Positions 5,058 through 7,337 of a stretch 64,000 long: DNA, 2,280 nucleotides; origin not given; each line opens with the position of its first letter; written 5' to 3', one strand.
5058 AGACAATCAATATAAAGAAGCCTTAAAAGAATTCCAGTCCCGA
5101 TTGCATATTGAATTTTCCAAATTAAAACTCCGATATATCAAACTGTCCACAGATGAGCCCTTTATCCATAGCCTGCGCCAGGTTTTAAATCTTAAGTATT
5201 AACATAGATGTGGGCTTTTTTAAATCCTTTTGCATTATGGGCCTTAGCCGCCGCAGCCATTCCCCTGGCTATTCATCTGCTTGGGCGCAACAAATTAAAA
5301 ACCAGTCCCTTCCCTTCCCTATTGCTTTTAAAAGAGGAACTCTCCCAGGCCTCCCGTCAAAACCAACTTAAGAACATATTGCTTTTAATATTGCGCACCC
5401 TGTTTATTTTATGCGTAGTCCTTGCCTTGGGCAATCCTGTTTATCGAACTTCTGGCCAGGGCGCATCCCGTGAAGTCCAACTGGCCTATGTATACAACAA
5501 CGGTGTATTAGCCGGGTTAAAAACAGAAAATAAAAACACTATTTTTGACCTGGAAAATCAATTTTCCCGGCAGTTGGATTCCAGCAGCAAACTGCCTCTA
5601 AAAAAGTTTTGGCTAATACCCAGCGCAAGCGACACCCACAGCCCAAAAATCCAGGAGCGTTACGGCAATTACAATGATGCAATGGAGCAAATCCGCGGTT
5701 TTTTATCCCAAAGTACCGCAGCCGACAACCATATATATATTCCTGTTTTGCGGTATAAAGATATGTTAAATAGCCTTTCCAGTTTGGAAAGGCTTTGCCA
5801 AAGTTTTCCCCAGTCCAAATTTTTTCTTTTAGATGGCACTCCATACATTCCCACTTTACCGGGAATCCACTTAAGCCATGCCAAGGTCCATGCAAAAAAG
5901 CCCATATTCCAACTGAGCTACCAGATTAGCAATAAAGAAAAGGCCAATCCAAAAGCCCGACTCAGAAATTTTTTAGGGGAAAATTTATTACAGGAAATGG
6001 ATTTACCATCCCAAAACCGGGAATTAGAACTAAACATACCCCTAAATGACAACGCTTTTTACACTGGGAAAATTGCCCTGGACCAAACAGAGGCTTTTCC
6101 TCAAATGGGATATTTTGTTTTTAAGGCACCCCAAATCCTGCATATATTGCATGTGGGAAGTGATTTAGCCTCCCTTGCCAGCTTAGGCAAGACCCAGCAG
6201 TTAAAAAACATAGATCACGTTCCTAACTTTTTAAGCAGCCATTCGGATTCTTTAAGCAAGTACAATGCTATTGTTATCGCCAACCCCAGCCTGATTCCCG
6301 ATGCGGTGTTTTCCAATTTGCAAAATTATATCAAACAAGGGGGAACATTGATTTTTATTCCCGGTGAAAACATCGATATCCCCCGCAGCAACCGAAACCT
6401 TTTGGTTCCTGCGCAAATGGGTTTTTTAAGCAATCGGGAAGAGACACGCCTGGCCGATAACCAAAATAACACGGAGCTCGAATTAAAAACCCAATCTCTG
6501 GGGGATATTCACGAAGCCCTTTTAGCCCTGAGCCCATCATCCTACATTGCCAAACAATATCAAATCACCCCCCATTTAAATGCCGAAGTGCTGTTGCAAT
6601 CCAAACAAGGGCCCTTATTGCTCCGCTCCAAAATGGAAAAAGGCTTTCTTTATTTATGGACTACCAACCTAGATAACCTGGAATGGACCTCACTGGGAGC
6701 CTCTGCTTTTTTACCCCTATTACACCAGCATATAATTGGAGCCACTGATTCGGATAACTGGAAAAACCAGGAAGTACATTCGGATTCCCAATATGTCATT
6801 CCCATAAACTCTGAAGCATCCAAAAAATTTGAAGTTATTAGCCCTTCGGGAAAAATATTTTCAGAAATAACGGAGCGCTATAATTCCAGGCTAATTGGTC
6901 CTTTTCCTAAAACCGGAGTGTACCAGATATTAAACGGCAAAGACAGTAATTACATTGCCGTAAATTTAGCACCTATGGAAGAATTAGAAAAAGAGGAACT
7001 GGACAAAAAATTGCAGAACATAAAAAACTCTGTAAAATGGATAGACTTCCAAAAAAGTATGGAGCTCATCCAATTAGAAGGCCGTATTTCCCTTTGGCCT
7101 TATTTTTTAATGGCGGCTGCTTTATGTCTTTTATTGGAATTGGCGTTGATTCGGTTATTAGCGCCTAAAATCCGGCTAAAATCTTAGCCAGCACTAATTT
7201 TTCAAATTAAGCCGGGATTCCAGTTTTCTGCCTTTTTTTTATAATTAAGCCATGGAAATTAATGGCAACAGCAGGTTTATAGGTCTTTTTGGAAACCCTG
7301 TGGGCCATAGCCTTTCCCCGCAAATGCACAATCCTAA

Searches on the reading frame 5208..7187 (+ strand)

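Call 71: search_protein_families(library=pfam, proteins=[window:5208-7187:+], max_evalue=0.0001)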
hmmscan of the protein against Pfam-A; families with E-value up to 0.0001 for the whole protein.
window:5208-7187:+ (659 aa): 1 family
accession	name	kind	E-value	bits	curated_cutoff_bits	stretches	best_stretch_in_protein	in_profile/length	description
PF07584.16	BatA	-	2.1e-15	57.3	25.9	1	1-77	1-77/77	Aerotolerance regulator N-terminal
